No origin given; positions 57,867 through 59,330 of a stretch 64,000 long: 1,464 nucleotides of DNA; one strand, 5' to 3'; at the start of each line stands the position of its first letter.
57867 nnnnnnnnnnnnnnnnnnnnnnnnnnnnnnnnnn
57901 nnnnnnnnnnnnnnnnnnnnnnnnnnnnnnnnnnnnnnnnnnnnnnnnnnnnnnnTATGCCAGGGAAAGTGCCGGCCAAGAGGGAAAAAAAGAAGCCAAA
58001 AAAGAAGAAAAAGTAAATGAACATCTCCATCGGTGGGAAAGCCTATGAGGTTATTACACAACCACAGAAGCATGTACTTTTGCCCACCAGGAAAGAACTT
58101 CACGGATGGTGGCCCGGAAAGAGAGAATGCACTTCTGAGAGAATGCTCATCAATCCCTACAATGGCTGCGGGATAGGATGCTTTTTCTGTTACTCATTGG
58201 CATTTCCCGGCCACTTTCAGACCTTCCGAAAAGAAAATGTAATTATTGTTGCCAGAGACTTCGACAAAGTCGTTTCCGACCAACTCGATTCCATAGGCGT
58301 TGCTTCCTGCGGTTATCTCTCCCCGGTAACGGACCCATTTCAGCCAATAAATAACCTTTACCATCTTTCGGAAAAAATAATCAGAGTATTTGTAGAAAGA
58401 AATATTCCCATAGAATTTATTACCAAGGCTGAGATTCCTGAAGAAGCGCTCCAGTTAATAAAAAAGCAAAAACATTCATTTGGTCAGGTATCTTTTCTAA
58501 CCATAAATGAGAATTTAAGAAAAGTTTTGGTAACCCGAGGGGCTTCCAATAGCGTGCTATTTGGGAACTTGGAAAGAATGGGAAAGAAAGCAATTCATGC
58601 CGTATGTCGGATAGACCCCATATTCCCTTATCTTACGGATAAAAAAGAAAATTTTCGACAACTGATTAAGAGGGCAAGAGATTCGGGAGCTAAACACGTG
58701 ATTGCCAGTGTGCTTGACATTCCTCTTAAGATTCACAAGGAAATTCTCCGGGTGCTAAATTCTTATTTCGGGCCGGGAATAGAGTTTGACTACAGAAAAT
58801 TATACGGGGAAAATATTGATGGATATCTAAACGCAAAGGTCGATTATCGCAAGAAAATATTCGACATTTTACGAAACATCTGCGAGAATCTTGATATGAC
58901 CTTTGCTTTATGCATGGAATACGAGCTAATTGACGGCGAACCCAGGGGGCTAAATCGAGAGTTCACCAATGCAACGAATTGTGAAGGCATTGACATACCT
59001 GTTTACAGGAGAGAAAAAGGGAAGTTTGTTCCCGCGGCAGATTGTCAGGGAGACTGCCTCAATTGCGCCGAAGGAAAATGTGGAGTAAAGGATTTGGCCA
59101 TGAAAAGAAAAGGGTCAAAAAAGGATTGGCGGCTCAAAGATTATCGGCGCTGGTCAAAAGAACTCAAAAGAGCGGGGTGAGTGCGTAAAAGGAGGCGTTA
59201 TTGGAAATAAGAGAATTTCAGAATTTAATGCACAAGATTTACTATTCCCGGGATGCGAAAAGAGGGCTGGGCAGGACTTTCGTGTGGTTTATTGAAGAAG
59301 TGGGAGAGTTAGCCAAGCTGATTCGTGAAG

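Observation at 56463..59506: Co-directional module: split RNase HII-like protein, YprB-like exonuclease, K-rich micro-ORF, SPL-type radical SAM enzyme and MazG-like zinc-ribbon protein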

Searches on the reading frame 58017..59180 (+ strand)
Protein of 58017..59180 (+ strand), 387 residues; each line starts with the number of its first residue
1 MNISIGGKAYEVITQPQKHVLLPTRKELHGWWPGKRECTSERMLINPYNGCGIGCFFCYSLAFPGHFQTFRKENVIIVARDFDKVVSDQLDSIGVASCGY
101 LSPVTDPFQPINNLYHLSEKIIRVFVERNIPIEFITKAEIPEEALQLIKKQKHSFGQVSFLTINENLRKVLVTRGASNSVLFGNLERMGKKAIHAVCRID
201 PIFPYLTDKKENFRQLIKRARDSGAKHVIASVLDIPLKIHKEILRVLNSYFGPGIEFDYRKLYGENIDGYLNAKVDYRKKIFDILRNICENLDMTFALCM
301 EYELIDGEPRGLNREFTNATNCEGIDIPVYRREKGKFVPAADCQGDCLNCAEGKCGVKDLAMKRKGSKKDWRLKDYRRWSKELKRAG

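Call 3: search_protein_families(library=pfam, proteins=[window:58017-59180:+], max_evalue=0.1)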
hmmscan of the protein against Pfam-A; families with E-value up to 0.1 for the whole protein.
window:58017-59180:+ (387 aa): 3 families
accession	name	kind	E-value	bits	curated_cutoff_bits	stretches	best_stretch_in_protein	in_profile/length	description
PF04055.27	Radical_SAM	-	1.6e-07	32.1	29.5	1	45-215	1-164/166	Radical SAM superfamily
PF19238.5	Radical_SAM_2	-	0.0094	16.1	26.7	0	133-199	57-122/151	Radical SAM-like domain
PF08902.16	DUF1848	-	0.038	14.2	30.5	0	132-303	51-203/262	Domain of unknown function (DUF1848)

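Call 4: search_protein_families(library=ncbifam, proteins=[window:58017-59180:+], max_evalue=0.1)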
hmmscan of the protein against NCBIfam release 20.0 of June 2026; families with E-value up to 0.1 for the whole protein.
window:58017-59180:+ (387 aa): 6 families
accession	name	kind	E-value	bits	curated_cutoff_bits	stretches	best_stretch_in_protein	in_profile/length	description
NF033668.1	rSAM_PA0069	hypoth_equivalog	3.1e-21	75.8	360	1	44-241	60-262/348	PA0069 family radical SAM protein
NF038135.1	rSAM_Rv2578c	equivalog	6.5e-14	51.7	430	1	44-290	63-312/317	Rv2578c family radical SAM protein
TIGR04470.1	rSAM_mob_pairB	equivalog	1.5e-09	37.7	410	1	45-251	22-219/285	radical SAM mobile pair protein B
NF038136.1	rSAM_Rv_intein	exception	7.4e-07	28.4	700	1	104-236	385-520/574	intein-containing Rv2578c family radical SAM protein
NF033719.1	ind_deCO2_activ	equivalog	0.0014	18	425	1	166-225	194-250/302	indoleacetate decarboxylase activase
NF038361.1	rSAM_Sden_1168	equivalog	0.049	12.2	575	1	45-83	285-323/560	Sden_1168 family B12-binding radical SAM P-methyltransferase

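Call 17: search_protein_families(library=padloc, proteins=[window:58017-59180:+], max_evalue=0.1)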
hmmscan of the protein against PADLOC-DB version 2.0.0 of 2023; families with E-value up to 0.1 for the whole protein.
window:58017-59180:+ (387 aa): 0 families

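Call 18: search_protein_families(library=phrogs, proteins=[window:58017-59180:+], max_evalue=0.01)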
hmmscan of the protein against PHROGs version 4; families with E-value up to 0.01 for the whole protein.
window:58017-59180:+ (387 aa): 2 families
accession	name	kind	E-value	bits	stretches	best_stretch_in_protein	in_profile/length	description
phrog_9252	-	DNA, RNA and nucleotide metabolism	4.6e-42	145.4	1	19-377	83-456/480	DNA repair photolyase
phrog_13321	-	unknown function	2.2e-27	97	1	44-296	45-293/307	-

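Call 19: find_homologous_proteins(query=window:58017-59180:+, max_evalue=0.00001)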
Query window:58017-59180:+ (387 aa): 714 proteins with E <= 0.00001 among 2098 candidates; the best 120 are listed.
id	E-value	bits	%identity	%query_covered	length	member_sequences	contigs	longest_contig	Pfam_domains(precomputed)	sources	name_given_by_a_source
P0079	1.6e-267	905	100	100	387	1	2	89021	PF04055.28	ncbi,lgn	-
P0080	7.8e-248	840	93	100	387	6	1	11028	PF04055.28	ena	-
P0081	9.5e-239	810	88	99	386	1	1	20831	-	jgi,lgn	jgi:DNA repair photolyase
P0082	1.8e-238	809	88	99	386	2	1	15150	PF04055.28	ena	-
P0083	1.9e-237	806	88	99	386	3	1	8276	PF04055.28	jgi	-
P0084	9.5e-237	804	87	100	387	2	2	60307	PF04055.28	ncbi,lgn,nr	ncbi:hypothetical protein GTN66_00275 [bacterium]|nr:hypothetical protein [bacterium] NIN91458.1 hyp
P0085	8.6e-236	800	88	99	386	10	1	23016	PF04055.28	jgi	-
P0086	6.4e-234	794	87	99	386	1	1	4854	PF04055.28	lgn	-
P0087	6.5e-232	788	86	99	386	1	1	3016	PF04055.28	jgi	-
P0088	2.5e-231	786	85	99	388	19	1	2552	PF04055.28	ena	-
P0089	1.2e-230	784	83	100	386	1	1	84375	PF04055.28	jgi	-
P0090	3.5e-230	782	84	99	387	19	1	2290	PF04055.28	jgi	-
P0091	1.9e-229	780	84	99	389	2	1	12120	PF04055.28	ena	-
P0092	1.9e-228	776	83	99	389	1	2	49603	PF04055.28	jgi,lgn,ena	jgi:DNA repair photolyase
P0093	3.5e-228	775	83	99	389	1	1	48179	PF04055.28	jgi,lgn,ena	-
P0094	1.1e-227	774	82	99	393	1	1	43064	PF04055.28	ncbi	-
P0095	1.4e-227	773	86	98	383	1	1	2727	PF04055.28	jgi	-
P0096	1.9e-227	773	83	99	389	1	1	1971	PF04055.28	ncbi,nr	ncbi:hypothetical protein MUO65_05265 [bacterium]|nr:hypothetical protein [bacterium]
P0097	2.8e-227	772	83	100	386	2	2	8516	PF04055.28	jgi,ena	-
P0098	1.8e-226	770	82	99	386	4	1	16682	PF04055.28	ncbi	-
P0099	1.9e-226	770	83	100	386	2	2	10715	PF04055.28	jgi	-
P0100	3.5e-226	769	83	98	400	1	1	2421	PF04055.28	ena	-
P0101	9.8e-226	767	82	99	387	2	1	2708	PF04055.28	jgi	-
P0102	9.6e-224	761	82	99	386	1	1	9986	PF04055.28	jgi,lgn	jgi:DNA repair photolyase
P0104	3.8e-219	746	80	99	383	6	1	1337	PF04055.28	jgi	-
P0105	7.9e-217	738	78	99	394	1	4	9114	PF04055.28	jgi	-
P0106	3.8e-212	723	76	100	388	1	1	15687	PF04055.28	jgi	-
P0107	3.4e-195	667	71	100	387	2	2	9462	PF04055.28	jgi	-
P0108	5.4e-194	663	71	100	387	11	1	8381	PF04055.28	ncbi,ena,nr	ncbi:hypothetical protein J7J59_00935 [Candidatus Aerophobetes bacterium]|nr:hypothetical protein [C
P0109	1.1e-192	659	70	100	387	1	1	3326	PF04055.28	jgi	-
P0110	4.1e-190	650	70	99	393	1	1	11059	PF04055.28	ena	-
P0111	2.3e-189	648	68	99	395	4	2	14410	PF04055.28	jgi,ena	-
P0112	1.3e-188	645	69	99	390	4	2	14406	PF04055.28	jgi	-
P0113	3.3e-187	641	68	99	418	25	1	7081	PF04055.28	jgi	-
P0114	6.2e-187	640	68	98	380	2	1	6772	PF04055.28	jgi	-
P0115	1.2e-186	639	68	99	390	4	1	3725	PF04055.28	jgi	-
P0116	1.5e-186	638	69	98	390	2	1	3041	PF04055.28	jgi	-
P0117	1.7e-186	638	68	99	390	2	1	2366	PF04055.28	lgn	-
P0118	3.3e-186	637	67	99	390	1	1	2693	PF04055.28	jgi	-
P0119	4.0e-186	637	68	99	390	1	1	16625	PF04055.28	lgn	-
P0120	4.7e-186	637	67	99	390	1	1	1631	PF04055.28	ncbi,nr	ncbi:MAG: radical SAM protein [Candidatus Aerophobetes bacterium]|nr:radical SAM protein [Candidatus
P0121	3.9e-185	634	68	99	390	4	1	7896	PF04055.28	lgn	-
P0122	1.0e-184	632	68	99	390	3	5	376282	PF04055.28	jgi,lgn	-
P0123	2.0e-183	628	67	98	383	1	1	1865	PF04055.28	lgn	-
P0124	2.4e-183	628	67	99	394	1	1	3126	PF04055.28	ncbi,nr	ncbi:MAG: radical SAM protein [Candidatus Aerophobetes bacterium]|nr:radical SAM protein [Candidatus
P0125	3.0e-183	627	67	99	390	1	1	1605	PF04055.28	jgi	-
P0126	4.2e-183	627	67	99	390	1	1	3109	PF04055.28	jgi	-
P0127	1.1e-182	626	67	99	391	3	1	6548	PF04055.28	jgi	-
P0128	1.6e-182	625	68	98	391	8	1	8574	PF04055.28,PF08902.17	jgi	-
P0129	5.0e-182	623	66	99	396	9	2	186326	PF04055.28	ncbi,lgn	-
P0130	8.6e-182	623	67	98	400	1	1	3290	PF04055.28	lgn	-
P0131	1.2e-181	622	68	98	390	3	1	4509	PF04055.28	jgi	-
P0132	1.7e-181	622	66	99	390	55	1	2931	PF04055.28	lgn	-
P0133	3.1e-181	621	67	99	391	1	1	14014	PF04055.28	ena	-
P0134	8.0e-180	616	66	99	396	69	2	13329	PF04055.28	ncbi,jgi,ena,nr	ncbi:MAG: radical SAM protein [Firmicutes bacterium]|jgi:DNA repair photolyase|nr:radical SAM protei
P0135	1.6e-179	615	65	99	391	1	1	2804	PF04055.28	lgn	-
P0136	1.6e-179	615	66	100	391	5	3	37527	PF04055.28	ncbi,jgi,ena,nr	ncbi:hypothetical protein J7K55_03810 [Candidatus Aerophobetes bacterium]|nr:hypothetical protein [C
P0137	2.3e-179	615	66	99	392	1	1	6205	PF04055.28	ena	-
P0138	6.2e-179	613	67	99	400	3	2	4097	PF04055.28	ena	-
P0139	1.1e-178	612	65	99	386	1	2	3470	PF04055.28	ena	-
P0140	1.4e-178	612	65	99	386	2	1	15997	PF04055.28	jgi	-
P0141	3.9e-178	611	65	99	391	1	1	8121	PF04055.28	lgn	-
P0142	4.0e-178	611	65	99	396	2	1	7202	PF04055.28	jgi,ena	-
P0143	4.2e-178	611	64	100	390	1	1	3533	PF04055.28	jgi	jgi:DNA repair photolyase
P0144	4.3e-178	611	64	100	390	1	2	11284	PF04055.28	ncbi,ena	-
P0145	8.0e-178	610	65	98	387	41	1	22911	PF04055.28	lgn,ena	-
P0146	1.1e-177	609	64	100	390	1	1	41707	PF04055.28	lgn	-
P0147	1.7e-177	609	67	96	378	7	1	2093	PF04055.28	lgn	-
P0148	2.9e-177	608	63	100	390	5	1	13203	PF04055.28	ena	-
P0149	3.7e-177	607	66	99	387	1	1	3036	PF04055.28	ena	-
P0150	1.0e-176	606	63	99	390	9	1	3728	PF04055.28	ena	-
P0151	1.4e-176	606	63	99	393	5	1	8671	PF04055.28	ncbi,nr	ncbi:hypothetical protein J7K97_02890 [Candidatus Aerophobetes bacterium]|nr:hypothetical protein [C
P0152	2.0e-176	605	65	98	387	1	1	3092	PF04055.28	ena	-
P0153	3.8e-176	604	63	100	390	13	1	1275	PF04055.28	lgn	-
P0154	4.1e-176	604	64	98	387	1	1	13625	PF04055.28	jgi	jgi:DNA repair photolyase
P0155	5.4e-176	604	65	99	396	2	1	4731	PF04055.28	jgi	jgi:DNA repair photolyase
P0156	6.3e-176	603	64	99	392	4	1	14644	PF04055.28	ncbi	-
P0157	7.8e-176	603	63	100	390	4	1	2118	PF04055.28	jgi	jgi:DNA repair photolyase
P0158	1.2e-175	602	65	99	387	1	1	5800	PF04055.28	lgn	-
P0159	3.0e-175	601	65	99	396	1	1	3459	PF04055.28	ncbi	-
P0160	5.4e-175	600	63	99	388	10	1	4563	PF04055.28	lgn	-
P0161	1.3e-174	599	63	99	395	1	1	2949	PF04055.28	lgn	-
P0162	1.4e-174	599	65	99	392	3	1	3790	PF04055.28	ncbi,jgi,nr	ncbi:hypothetical protein HQ584_05205 [Patescibacteria group bacterium]|nr:hypothetical protein [Pat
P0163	2.9e-174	598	62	99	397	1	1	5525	PF04055.28,PF08902.17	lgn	-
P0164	4.7e-174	597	63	99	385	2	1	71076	PF04055.28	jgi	-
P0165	6.5e-174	597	63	99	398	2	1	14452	PF04055.28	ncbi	-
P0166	1.0e-173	596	64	99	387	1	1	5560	PF04055.28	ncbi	-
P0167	3.4e-173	594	63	99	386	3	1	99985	PF04055.28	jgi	-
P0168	1.0e-172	593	62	98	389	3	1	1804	PF04055.28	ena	-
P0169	1.4e-171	589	61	99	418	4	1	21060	PF04055.28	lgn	-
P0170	1.4e-171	589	62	99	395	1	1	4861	PF04055.28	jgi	-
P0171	8.8e-171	586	62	99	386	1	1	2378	PF04055.28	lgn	-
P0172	2.9e-170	585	64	96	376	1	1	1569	PF04055.28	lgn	-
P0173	5.6e-170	584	62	99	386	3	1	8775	PF04055.28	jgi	-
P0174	9.7e-168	576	65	95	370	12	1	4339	PF04055.28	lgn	-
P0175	1.2e-167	576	64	95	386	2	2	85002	PF04055.28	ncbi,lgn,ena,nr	ncbi:MAG TPA: hypothetical protein EYP53_02080 [Candidatus Latescibacteria bacterium]|nr:hypothetica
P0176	1.8e-167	576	61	99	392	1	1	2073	PF04055.28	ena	-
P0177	2.8e-167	575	64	95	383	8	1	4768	PF04055.28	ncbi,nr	ncbi:MAG TPA: radical SAM protein [Firmicutes bacterium]|nr:radical SAM protein [Bacillota bacterium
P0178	2.8e-166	572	60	99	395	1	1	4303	PF04055.28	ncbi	-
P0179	2.3e-165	569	59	98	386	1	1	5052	PF04055.28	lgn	-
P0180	5.5e-165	567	61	97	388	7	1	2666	PF04055.28,PF19238.6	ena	-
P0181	6.0e-165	567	62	99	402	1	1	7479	PF04055.28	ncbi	-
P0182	7.9e-165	567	60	98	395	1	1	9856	PF04055.28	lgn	-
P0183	3.0e-164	565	60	99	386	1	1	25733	PF04055.28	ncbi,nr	ncbi:hypothetical protein IBX65_01890 [Candidatus Aerophobetes bacterium]|nr:hypothetical protein [C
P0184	7.6e-163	560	61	99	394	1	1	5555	PF04055.28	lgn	-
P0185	1.4e-162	559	67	90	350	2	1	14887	PF04055.28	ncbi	ncbi:MAG: radical SAM protein, partial [bacterium]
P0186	1.7e-162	559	61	97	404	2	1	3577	PF04055.28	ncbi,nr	ncbi:radical SAM protein [candidate division NPL-UPA2 bacterium]|nr:radical SAM protein [candidate d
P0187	8.4e-162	557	59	99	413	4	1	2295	PF04055.28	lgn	-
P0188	1.5e-161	556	62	96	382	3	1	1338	PF04055.28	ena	-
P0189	3.0e-161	555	60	96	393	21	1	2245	PF04055.28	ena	-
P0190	3.5e-161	555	60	96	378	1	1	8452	PF04055.28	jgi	jgi:DNA repair photolyase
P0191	6.5e-161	554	60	99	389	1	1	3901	PF04055.28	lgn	-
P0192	7.1e-161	554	60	99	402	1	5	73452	PF04055.28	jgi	-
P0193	3.7e-160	551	60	99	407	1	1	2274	PF04055.28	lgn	-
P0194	7.4e-160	550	60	99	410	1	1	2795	PF04055.28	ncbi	-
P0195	1.4e-159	550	61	98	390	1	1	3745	PF04055.28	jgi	jgi:DNA repair photolyase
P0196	1.8e-158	546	59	99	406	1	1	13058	PF04055.28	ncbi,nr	ncbi:MAG: hypothetical protein QME68_01135 [Elusimicrobiota bacterium]|nr:hypothetical protein [Elus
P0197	2.2e-158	546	61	98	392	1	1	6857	PF04055.28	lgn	-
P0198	2.4e-157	542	61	97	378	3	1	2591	PF04055.28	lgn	-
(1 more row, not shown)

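Call 21: find_related_loci(query=A1, collection=genome_contigs, flank=8000)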
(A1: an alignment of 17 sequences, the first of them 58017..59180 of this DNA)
Query A1 (387 aa) in genome_contigs; peptide patterns used: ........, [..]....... (x = any residue, [..] = any of these).
179 stretches matched a pattern; 167 encode a relative of the query (tblastn E <= 1e-3); the best 80 are kept; 80 distinct loci.
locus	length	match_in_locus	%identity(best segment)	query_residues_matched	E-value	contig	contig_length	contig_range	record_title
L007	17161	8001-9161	87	1-387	0e+0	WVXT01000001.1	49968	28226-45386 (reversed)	MAG: bacterium isolate CS1-C068 C_merged_R1_(paired)_contig_17959, whole genome shotgun sequence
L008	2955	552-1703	86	1-384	0e+0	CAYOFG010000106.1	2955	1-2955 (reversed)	MAG TPA_asm: uncultured Clostridia bacterium isolate binchicken_co376_202 genome assembly, contig: NODE_58003_length_295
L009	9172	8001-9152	85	1-384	0e+0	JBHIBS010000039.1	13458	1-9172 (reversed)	MAG: bacterium isolate K_1_bin.22 NODE_937_length_13458_cov_11.863613, whole genome shotgun sequence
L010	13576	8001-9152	82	1-384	0e+0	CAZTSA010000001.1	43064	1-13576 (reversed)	MAG TPA_asm: uncultured Clostridia bacterium isolate binchicken_co124_176 genome assembly, contig: NODE_225_length_43064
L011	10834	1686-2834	82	1-383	0e+0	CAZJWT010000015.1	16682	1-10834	MAG TPA_asm: uncultured Clostridia bacterium isolate binchicken_co376_5 genome assembly, contig: NODE_3458_length_16682_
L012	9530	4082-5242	71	1-387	0e+0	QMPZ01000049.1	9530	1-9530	MAG: Candidatus Aerophobetes bacterium isolate B47_G16 B47_Guay16_scaffold_05701, whole genome shotgun sequence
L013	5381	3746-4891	70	1-382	0e+0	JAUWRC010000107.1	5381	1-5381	MAG: Clostridia bacterium isolate CSMAG_2518 CSMAG_2518_k141_319926_length_5381_cov_10.0000, whole genome shotgun sequen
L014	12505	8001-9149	68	3-385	0e+0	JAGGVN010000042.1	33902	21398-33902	MAG: Candidatus Aerophobetes bacterium isolate AUK101 PB_MBMC_055_c_000000000286, whole genome shotgun sequence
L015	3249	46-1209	68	1-384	0e+0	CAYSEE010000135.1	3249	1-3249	MAG TPA_asm: uncultured Clostridia bacterium isolate binchicken_co184_665 genome assembly, contig: NODE_66475_length_324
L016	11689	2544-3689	68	1-382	0e+0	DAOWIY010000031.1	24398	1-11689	MAG TPA_asm: Clostridia bacterium isolate CSMAG_2055 CSMAG_2055_k141_604222_length_24398_cov_57.1791, whole genome shotg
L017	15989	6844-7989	68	1-382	0e+0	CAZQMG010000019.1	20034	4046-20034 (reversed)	MAG TPA_asm: uncultured Clostridia bacterium isolate binchicken_co262_90 genome assembly, contig: NODE_2805_length_20034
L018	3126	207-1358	67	1-384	0e+0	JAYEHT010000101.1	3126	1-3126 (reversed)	MAG: Candidatus Aerophobetes bacterium isolate MAG210 MAG210_101, whole genome shotgun sequence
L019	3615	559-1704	67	1-382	0e+0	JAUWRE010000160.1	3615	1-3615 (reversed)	MAG: Candidatus Aerophobetes bacterium isolate CSMAG_2520 CSMAG_2520_k141_1010204_length_3615_cov_87.0887, whole genome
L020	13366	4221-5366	67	1-382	0e+0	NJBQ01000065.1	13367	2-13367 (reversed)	MAG: Candidatus Aerophobetes bacterium Ae_b3a 4027, whole genome shotgun sequence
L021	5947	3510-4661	67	1-384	0e+0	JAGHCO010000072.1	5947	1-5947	MAG: Candidatus Aerophobetes bacterium isolate AUK284 PB_MBMC_238_c_000000000151, whole genome shotgun sequence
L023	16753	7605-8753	65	3-385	2e-180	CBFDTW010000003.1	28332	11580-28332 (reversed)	MAG TPA_asm: uncultured bacterium isolate SRR6823440_binner12_Refined_134 genome assembly, contig: ERZ650341.697, whole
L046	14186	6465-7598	58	7-384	3e-151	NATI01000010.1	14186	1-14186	MAG: Candidatus Omnitrophica bacterium 4484_49 ex4484_49_scaffold_1848, whole genome shotgun sequence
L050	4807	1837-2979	56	1-381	2e-153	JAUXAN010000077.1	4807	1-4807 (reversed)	MAG: bacterium isolate CSMAG_2763 CSMAG_2763_k141_707336_length_4807_cov_189.1089, whole genome shotgun sequence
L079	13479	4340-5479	55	19-384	1e-137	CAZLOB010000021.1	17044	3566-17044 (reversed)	MAG TPA_asm: uncultured Elusimicrobia sp. isolate binchicken_co25_127 genome assembly, contig: k141_49716, whole genome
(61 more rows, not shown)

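Call 30: search_protein_families(library=pfam, proteins=[L050:2988-3665:+, L017:9306-9908:-, L007:9172-10341:+, L014:9154-10248:+, L046:7611-8435:+, L023:8732-9856:+, L012:2133-3452:+, L023:9843-10277:+, L079:5497-6693:+, L013:5008-5379:-], max_evalue=0.001)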
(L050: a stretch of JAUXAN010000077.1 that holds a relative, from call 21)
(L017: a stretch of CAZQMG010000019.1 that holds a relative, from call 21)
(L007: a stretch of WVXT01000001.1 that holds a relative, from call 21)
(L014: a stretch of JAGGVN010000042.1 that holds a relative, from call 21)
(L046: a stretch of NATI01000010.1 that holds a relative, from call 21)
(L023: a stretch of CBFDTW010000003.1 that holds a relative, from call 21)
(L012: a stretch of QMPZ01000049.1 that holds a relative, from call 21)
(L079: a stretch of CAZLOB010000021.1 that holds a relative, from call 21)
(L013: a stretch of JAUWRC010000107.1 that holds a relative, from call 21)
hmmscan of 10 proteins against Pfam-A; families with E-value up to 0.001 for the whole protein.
L050:2988-3665:+ (225 aa): 1 family
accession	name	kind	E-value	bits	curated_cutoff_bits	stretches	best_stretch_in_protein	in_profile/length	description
PF04493.20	Endonuclease_5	-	1.3e-73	247.4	23.4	1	22-214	2-197/198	Endonuclease V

L017:9306-9908:- (200 aa): 1 family
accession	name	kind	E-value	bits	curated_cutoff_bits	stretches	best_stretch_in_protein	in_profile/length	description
PF02245.21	Pur_DNA_glyco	-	8.1e-68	227.8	27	1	16-194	1-180/181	Methylpurine-DNA glycosylase (MPG)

L007:9172-10341:+ (389 aa): 3 families
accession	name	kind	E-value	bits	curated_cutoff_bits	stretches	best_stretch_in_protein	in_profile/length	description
PF12836.13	HHH_3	-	5e-09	36.6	27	1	309-351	6-49/65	Helix-hairpin-helix motif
PF04055.27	Radical_SAM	-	5.1e-09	37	29.5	1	59-221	4-162/166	Radical SAM superfamily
PF00633.29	HHH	-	2.6e-06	27.4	24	1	311-335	5-29/30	Helix-hairpin-helix motif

L014:9154-10248:+ (364 aa): 2 families
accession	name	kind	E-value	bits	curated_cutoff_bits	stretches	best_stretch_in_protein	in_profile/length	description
PF05559.16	DUF763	-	6e-141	469.7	35.5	1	5-321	1-319/319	Protein of unknown function (DUF763)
PF00633.29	HHH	-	0.00011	22.4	24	1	267-288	7-28/30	Helix-hairpin-helix motif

L046:7611-8435:+ (274 aa): 1 family
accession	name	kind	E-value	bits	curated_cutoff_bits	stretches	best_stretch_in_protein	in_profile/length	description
PF00293.34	NUDIX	-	1.2e-22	80.8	21.1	1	145-266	3-133/134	NUDIX domain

L023:8732-9856:+ (374 aa): 2 families
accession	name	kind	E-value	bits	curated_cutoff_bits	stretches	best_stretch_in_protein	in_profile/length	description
PF04055.27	Radical_SAM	-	2.2e-17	64.2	29.5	1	149-311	3-161/166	Radical SAM superfamily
PF13353.11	Fer4_12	-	6.9e-06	26.8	22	1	146-238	8-100/137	4Fe-4S single cluster domain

L012:2133-3452:+ (439 aa): 3 families
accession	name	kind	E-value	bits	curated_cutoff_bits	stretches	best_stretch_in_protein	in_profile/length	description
PF00919.26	UPF0004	-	7.4e-26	90.5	27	1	12-109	1-98/98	Uncharacterized protein family UPF0004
PF04055.27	Radical_SAM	-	9.4e-25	88.1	29.5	1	159-326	3-165/166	Radical SAM superfamily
PF18693.7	TRAM_2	-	4e-07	30.6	27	1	384-437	2-60/63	TRAM domain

L023:9843-10277:+ (144 aa): 1 family
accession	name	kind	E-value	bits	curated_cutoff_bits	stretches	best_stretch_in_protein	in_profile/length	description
PF04343.18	DUF488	-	3.4e-21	76.5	22.2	1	20-124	3-120/121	Domain of unknown function DUF488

L079:5497-6693:+ (398 aa): 1 family
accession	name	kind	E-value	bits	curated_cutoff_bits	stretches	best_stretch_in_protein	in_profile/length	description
PF02646.22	RmuC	-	1.5e-50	172.4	26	1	115-388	13-288/291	RmuC family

L013:5008-5379:- (123 aa): 1 family
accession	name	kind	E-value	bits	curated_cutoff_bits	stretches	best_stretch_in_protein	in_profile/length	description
PF01551.29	Peptidase_M23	-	1.1e-21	77.2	28.7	1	1-74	24-95/96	Peptidase family M23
